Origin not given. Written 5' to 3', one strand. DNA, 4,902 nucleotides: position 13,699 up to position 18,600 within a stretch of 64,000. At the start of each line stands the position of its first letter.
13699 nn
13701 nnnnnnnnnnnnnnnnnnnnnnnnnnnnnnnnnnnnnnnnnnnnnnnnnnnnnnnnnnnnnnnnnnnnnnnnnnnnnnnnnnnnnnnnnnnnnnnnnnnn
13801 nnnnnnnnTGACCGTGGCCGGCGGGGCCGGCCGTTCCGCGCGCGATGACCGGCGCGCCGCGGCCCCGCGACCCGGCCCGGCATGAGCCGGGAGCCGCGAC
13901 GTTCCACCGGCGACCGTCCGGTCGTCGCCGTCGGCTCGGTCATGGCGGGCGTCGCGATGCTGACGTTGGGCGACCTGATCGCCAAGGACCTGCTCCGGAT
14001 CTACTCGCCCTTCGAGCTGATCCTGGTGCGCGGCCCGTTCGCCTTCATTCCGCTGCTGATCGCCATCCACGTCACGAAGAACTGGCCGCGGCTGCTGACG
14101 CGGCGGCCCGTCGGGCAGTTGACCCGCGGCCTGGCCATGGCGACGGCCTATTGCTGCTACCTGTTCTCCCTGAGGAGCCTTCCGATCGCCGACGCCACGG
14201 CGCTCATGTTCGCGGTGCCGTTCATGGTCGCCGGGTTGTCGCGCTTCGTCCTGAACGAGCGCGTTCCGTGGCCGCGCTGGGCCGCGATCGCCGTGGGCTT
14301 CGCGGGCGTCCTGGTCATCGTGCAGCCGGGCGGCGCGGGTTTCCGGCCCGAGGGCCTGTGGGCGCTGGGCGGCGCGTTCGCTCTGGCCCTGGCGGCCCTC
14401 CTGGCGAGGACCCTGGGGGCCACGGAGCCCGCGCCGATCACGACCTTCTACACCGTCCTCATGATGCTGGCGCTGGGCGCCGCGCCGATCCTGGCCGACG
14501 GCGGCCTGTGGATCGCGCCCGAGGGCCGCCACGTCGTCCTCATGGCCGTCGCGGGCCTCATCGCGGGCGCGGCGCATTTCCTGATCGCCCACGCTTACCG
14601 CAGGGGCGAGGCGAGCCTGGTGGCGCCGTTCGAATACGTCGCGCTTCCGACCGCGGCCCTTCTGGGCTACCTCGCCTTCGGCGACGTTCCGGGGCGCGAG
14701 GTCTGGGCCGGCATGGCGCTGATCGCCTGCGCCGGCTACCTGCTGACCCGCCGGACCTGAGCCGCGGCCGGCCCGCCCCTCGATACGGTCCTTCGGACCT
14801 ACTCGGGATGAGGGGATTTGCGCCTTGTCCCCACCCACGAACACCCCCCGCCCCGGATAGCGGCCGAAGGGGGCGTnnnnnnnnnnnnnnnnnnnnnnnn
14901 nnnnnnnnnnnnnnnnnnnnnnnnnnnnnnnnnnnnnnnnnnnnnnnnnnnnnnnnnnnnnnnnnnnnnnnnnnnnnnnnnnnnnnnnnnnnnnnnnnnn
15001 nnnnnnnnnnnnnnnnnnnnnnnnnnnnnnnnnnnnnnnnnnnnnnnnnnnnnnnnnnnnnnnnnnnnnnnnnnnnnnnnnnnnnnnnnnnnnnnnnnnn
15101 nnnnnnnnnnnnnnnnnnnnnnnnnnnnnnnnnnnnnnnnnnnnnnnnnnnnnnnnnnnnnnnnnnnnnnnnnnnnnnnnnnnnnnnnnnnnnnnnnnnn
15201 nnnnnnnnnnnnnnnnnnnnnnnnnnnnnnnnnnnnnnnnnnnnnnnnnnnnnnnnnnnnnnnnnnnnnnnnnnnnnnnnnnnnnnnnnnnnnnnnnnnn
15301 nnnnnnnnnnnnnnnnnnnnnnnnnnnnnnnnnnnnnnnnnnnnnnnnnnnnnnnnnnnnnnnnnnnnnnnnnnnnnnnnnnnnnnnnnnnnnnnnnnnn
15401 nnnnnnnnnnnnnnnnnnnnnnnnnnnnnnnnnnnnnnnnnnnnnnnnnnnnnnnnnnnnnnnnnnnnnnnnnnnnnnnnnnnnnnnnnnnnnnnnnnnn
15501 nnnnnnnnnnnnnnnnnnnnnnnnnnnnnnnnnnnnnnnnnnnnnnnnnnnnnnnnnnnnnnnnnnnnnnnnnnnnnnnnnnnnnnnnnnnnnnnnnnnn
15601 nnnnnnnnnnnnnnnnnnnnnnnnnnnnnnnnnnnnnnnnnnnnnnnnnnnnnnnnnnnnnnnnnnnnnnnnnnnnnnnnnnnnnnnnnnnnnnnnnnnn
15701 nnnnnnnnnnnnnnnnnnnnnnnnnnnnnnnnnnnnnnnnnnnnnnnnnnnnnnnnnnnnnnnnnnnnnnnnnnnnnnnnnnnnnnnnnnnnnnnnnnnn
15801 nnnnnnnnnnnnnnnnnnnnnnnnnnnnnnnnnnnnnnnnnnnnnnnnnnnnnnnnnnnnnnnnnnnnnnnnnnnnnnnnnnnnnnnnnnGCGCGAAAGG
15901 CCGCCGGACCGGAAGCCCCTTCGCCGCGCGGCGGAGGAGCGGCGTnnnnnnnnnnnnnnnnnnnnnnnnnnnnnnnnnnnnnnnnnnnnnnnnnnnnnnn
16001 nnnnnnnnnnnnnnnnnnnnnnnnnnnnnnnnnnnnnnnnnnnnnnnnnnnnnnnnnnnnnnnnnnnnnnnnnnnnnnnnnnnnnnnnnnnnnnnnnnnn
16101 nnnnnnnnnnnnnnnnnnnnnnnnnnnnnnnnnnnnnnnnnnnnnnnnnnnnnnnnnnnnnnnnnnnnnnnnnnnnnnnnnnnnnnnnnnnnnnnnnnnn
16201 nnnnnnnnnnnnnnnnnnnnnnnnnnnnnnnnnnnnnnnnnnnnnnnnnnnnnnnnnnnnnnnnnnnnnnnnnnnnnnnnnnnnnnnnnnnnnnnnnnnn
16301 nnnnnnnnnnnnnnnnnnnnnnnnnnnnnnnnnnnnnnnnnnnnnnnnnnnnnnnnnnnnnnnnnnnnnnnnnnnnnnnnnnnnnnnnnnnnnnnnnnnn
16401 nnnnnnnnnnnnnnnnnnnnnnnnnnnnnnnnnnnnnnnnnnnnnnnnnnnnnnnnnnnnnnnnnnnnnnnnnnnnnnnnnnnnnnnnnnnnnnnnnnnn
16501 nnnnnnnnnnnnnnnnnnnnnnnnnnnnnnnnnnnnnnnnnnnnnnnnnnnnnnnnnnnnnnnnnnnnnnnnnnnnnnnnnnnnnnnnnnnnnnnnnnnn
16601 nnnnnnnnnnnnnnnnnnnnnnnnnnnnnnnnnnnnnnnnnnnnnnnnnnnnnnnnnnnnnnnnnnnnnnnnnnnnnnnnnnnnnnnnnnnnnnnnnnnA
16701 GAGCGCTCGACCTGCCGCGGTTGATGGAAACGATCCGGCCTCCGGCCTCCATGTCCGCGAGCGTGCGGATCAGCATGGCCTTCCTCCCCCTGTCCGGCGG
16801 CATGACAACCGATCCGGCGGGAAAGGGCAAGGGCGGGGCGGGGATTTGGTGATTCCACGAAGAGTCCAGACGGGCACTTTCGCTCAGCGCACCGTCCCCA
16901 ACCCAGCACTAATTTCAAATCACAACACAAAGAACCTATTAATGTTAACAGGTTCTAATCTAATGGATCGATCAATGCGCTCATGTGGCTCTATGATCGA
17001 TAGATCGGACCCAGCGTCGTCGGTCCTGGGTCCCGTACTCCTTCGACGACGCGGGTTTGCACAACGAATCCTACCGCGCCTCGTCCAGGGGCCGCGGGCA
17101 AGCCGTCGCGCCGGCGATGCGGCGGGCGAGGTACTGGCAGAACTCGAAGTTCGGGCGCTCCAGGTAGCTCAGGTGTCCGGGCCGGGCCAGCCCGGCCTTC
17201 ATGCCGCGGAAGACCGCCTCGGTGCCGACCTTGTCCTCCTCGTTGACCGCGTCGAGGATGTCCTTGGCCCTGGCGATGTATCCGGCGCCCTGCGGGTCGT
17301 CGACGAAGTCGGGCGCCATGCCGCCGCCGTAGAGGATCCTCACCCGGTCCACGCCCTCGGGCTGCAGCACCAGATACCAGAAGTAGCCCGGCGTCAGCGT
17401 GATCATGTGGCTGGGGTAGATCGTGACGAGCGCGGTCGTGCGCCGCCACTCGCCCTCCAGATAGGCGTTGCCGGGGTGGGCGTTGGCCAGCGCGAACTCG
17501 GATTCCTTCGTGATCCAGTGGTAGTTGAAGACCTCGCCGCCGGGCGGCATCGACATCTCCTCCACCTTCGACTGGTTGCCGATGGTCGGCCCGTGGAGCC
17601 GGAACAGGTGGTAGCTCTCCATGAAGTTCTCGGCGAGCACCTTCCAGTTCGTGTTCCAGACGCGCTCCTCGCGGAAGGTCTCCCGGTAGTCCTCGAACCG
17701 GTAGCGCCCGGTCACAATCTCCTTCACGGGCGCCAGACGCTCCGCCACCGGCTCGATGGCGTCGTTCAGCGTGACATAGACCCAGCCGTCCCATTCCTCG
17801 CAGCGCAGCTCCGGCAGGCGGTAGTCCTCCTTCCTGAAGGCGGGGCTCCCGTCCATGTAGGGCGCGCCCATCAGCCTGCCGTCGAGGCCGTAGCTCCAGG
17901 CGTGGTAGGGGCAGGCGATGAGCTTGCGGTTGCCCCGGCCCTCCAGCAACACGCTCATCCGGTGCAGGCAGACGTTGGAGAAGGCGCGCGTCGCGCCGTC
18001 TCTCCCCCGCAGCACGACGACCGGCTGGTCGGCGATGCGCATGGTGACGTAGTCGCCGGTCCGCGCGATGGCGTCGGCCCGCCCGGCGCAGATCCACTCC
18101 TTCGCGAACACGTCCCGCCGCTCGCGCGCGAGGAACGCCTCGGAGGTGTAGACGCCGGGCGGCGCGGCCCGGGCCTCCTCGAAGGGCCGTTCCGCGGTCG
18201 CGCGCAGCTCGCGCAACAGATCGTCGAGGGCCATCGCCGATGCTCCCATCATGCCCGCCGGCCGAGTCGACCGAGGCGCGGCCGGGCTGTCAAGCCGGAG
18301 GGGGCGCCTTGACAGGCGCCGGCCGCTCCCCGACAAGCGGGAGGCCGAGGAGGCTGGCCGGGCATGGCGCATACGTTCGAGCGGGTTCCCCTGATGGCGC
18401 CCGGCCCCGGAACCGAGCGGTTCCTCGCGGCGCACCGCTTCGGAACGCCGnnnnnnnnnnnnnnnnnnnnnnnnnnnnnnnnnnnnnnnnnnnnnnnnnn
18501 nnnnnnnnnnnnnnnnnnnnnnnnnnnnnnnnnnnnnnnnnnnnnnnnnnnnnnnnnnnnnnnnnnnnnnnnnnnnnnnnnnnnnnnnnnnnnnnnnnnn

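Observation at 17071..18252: Lone GbcA-type Rieske oxygenase alpha subunit without adjacent reductase, heading the EctC-EctC operon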

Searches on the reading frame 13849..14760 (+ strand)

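Call 10: search_protein_families(library=pfam, proteins=[window:13849-14760:+], max_evalue=0.001)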
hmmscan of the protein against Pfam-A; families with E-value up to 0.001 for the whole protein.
window:13849-14760:+ (303 aa): 1 family
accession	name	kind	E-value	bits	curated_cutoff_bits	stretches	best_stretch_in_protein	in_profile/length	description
PF00892.27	EamA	-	9.9e-22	78.1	28.2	2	31-158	7-134/135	EamA-like transporter family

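Call 11: search_protein_families(library=ncbifam, proteins=[window:13849-14760:+], max_evalue=0.001)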
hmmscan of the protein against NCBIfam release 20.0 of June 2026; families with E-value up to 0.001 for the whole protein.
window:13849-14760:+ (303 aa): 3 families
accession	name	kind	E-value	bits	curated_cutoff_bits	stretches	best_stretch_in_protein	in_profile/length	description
TIGR00950.1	2A78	equivalog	4e-15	55.9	230.2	1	58-293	22-260/264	carboxylate/amino acid/amine transporter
TIGR03340.1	phn_DUF6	hypoth_equivalog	2.4e-07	30.7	288.15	1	111-280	87-262/281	phosphonate utilization associated putative membrane protein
NF050091.1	ArAmAcExpYddG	equivalog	0.0001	22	300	1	70-294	48-277/285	aromatic amino acid exporter YddG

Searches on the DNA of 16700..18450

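Call 76: search_rna_families(source=window, start=16700, end=18450, threshold=evalue, max_evalue=1)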
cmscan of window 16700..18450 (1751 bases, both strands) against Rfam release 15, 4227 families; matches with E-value up to 1: 0.
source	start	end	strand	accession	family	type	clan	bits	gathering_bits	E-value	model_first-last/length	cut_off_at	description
